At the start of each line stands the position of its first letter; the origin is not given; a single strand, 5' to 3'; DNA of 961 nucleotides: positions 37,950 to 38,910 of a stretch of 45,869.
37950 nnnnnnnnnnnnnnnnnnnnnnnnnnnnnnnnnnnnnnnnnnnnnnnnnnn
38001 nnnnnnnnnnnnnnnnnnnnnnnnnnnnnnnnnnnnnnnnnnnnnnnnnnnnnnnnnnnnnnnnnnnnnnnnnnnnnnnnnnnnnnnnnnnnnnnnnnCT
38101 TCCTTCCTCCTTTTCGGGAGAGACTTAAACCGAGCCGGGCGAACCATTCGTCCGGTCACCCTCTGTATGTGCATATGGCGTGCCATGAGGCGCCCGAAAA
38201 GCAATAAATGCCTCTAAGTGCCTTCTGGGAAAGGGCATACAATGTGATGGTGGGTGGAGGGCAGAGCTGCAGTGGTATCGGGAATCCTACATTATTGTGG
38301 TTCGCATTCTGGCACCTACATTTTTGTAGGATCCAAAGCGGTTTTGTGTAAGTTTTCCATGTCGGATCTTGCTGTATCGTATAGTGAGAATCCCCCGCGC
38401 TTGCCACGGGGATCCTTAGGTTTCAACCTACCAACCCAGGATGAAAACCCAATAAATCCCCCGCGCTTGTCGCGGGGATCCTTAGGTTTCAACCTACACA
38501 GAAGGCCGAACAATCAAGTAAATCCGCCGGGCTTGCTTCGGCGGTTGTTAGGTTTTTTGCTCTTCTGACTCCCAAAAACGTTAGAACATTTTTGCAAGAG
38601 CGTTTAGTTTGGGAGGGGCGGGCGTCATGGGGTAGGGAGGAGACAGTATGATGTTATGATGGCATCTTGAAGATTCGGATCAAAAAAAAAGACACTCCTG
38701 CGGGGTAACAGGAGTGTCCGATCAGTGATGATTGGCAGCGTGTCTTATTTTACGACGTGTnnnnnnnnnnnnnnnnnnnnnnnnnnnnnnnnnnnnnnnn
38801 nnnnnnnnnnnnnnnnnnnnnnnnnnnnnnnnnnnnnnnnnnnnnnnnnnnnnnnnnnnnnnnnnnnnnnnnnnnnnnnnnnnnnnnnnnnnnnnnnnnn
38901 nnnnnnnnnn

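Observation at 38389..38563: Three tandem 66-nt hairpin modules whose stem changes preserve pairing, beside the sigma54-controlled amtB operon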

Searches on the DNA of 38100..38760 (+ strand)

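Call 5: search_rna_families(source=window, start=38100, end=38760, threshold=evalue, max_evalue=10, show_alignments=3)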
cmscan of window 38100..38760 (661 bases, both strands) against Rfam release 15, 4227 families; matches with E-value up to 10: 4.
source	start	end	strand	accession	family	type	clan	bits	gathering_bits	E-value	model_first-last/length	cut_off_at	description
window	38645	38700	+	RF01175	snoU83D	Gene; snRNA; snoRNA; CD-box;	-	15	55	7.3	1-81/81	no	Small nucleolar RNA U83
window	38389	38482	+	RF00013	6S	Gene;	-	13.2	46.4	3.1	1-187/187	no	6S / SsrS RNA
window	38689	38735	-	RF01397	isrO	Gene; sRNA;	-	12.8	42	3.8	1-201/201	no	isrO Hfq binding RNA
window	38451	38477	-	RF02401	ClpQY_promoter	Cis-reg;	-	11.3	42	9.5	1-27/57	no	ClpQY promoter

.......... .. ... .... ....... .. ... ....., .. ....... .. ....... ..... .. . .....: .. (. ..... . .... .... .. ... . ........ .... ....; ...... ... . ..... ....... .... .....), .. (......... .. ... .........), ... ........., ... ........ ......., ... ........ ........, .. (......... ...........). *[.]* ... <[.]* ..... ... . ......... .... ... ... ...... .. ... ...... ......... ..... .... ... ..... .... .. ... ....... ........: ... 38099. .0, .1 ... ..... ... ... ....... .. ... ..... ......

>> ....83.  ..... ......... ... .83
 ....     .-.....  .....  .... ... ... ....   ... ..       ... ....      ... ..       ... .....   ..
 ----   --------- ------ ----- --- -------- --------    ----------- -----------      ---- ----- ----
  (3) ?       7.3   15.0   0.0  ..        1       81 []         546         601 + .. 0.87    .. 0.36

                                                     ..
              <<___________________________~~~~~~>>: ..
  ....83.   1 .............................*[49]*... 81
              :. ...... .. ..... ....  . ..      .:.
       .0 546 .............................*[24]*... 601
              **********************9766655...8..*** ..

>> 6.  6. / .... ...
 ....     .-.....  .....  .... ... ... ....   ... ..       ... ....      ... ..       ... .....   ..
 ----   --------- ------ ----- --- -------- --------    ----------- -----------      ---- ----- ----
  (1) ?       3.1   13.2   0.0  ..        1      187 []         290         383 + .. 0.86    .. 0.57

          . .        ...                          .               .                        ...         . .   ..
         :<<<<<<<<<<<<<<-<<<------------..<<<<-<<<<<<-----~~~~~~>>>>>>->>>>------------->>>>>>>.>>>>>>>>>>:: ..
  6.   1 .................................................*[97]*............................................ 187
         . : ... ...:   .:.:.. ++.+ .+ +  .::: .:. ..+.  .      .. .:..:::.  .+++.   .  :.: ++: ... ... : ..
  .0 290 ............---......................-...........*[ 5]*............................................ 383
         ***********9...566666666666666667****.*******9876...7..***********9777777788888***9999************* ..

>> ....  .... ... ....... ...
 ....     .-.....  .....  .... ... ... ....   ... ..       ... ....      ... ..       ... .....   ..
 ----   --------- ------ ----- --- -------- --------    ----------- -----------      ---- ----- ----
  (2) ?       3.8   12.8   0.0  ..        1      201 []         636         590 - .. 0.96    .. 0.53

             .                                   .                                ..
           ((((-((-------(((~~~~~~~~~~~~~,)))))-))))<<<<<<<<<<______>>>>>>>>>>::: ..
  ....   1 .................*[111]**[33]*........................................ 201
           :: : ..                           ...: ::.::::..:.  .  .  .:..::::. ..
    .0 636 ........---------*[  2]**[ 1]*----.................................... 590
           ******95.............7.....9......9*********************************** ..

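Call 36: build_rna_model(alignment_id=A2, structure=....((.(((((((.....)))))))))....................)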
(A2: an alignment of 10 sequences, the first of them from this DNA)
Model R1 built from alignment A2 (10 sequences, 48 columns); structure: as given.
model positions 48; base pairs 9; branch points 0; effective number of sequences 10; information 1.076 bits per position. Calibrated on 0.2 Mb of random sequence (short: E-values are rough).
structure used (alignment columns):
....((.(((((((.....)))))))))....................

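Call 37: search_with_rna_model(model_id=R1, sources=[window, L001, L002, L003, L005, L006, L007, L008, L014, L015, L016, L017, L018, L020, L012, L013, L004], max_evalue=10, show_alignments=0)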
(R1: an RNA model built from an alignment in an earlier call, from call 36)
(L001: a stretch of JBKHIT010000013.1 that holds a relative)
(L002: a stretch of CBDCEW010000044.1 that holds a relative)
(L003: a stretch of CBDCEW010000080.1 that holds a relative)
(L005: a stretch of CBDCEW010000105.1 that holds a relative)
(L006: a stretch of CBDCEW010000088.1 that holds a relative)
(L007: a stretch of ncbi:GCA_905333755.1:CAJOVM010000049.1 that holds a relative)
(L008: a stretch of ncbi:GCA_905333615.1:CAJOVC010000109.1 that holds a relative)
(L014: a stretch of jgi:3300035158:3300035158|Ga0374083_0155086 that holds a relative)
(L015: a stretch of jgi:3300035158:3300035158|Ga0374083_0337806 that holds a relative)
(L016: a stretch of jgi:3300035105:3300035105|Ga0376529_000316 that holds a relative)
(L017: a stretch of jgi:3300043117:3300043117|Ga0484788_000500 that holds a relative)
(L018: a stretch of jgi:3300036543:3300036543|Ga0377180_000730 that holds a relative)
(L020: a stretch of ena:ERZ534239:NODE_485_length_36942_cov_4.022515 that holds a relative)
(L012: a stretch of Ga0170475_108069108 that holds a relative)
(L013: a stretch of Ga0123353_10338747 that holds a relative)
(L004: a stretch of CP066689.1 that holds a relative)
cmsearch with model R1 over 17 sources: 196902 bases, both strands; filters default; matches with E-value up to 10: 25.
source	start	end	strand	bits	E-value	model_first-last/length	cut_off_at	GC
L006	7202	7249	-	69.3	7.5e-19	1-48/48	no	0.58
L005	4260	4307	+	68.1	1.8e-18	1-48/48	no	0.6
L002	3939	3986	+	67.6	2.6e-18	1-48/48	no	0.58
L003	3387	3434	-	65.6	1.1e-17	1-48/48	no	0.62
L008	46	93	-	63.3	5.9e-17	1-48/48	no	0.54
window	38452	38499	+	62.5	1.1e-16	1-48/48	no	0.54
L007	316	363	-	62.5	1.1e-16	1-48/48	no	0.54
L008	112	159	-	62.5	1.1e-16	1-48/48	no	0.54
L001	4082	4129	+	60.5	4.5e-16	1-48/48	no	0.6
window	38386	38433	+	58.6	1.8e-15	1-48/48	no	0.58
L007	382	429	-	58.6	1.8e-15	1-48/48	no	0.58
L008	178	225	-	58.6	1.8e-15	1-48/48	no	0.58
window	38518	38565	+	55.9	1.3e-14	1-48/48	no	0.52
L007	250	297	-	55.4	1.9e-14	1-48/48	no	0.54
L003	3455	3502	-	47.4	6.2e-12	1-48/48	no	0.52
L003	3255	3302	+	35.2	4.6e-08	1-48/48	no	0.58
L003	3188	3235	+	34.9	6e-08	1-48/48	no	0.65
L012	683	732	+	18.2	0.012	1-48/48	no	0.58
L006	4893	4935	+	16.5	0.041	1-48/48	no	0.53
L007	332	380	+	11.9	1.1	1-48/48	no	0.57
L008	128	176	+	11.9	1.1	1-48/48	no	0.57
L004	7346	7393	+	10.8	2.6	1-48/48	no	0.54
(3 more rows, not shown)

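Call 39: search_dna_similar(query=window:38380-38570:+, collection=plasmids, mode=distant, max_evalue=0.01)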
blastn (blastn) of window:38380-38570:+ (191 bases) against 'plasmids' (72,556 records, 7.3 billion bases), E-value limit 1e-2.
No match.

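Call 40: search_dna_similar(query=window:38380-38570:+, collection=phages, mode=distant, max_evalue=0.01)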
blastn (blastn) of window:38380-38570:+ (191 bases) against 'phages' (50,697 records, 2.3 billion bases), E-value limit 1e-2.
No match.

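Call 60: search_with_rna_model(model_id=R1, source=L021, max_evalue=10, filters=off)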
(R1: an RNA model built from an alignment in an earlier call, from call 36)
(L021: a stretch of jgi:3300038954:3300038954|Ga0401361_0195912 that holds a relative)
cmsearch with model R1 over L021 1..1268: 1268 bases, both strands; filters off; matches with E-value up to 10: 9.
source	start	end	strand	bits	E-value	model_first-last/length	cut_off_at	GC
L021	706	753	+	59.2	7.6e-18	1-48/48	no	0.6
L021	659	686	+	6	0.57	1-48/48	no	0.39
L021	773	810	+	5.4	0.82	1-48/48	no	0.5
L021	699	735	-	5.1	1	1-48/48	no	0.65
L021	939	960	+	3.7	2.9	1-48/48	no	0.36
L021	1123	1147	-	2.8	5.7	1-48/48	no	0.56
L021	904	929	+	2.6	6.7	1-48/48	no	0.5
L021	591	612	-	2.4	7.8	1-48/48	no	0.41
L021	756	798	-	2.3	8.1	1-48/48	no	0.53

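Call 72: search_with_rna_model(model_id=R1, source=L022, max_evalue=10, filters=off, show_alignments=4)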
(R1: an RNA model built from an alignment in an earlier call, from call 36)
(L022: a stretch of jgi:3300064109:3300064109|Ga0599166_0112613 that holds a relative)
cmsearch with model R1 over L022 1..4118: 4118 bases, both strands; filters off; matches with E-value up to 10: 8.
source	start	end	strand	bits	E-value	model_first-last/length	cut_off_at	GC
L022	451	498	+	35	1.1e-09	1-48/48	no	0.67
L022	520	563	+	31.5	1.5e-08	1-48/48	no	0.7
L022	3834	3855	-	19.9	7.2e-05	6-27/48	no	0.91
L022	3903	3924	-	19.9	7.2e-05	6-27/48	no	0.91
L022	3834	3853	+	6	1.8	7-26/48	no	0.95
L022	3903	3922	+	6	1.8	7-26/48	no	0.95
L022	1658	1666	+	5.1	3.5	13-21/48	no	0.78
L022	759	767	+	3.7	9.6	13-21/48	no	0.67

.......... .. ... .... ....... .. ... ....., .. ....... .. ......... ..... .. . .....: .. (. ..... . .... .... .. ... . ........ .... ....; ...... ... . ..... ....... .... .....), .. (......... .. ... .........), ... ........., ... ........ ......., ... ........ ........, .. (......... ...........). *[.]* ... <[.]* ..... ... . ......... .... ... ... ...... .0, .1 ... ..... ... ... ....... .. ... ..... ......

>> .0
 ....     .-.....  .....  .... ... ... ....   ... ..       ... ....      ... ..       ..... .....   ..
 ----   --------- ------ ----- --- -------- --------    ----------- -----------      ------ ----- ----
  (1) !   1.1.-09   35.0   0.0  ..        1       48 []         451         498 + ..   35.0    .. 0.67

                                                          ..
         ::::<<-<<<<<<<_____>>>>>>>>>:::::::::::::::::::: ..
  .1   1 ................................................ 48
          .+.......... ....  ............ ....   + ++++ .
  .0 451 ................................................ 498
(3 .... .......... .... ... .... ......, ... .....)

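Call 78: search_with_rna_model(model_id=R1, sources=[window, L001, L002, L003, L005, L006, L008, L021, L022], max_evalue=0.001, make_alignment=true)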
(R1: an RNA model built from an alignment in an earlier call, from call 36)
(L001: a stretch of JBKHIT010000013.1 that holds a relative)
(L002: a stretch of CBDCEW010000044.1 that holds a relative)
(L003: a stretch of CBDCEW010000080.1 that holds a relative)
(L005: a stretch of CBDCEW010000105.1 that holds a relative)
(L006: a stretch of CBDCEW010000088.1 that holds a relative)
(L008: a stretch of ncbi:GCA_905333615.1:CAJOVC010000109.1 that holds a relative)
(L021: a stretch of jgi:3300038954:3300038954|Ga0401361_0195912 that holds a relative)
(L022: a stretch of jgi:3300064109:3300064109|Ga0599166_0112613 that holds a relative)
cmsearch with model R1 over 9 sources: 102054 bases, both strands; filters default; matches with E-value up to 0.001: 17.
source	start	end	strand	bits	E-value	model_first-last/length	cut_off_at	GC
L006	7202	7249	-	69.3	3.9e-19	1-48/48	no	0.58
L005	4260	4307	+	68.1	9.3e-19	1-48/48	no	0.6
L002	3939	3986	+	67.6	1.3e-18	1-48/48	no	0.58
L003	3387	3434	-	65.6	5.7e-18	1-48/48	no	0.62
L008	46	93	-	63.3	3.1e-17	1-48/48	no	0.54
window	38452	38499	+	62.5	5.5e-17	1-48/48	no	0.54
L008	112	159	-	62.5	5.5e-17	1-48/48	no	0.54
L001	4082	4129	+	60.5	2.3e-16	1-48/48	no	0.6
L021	706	753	+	59.2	6.1e-16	1-48/48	no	0.6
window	38386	38433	+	58.6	9.5e-16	1-48/48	no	0.58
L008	178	225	-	58.6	9.5e-16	1-48/48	no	0.58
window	38518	38565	+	55.9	6.9e-15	1-48/48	no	0.52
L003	3455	3502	-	47.4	3.2e-12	1-48/48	no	0.52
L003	3255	3302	+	35.2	2.4e-08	1-48/48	no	0.58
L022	451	498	+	35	2.7e-08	1-48/48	no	0.67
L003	3188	3235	+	34.9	3.1e-08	1-48/48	no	0.65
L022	520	563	+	31.5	3.6e-07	1-48/48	no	0.7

Alignment A5: 17 matches aligned to the model, 48 columns, each read 5' to 3' on its own strand. Consensus structure (alignment columns), stored with it:
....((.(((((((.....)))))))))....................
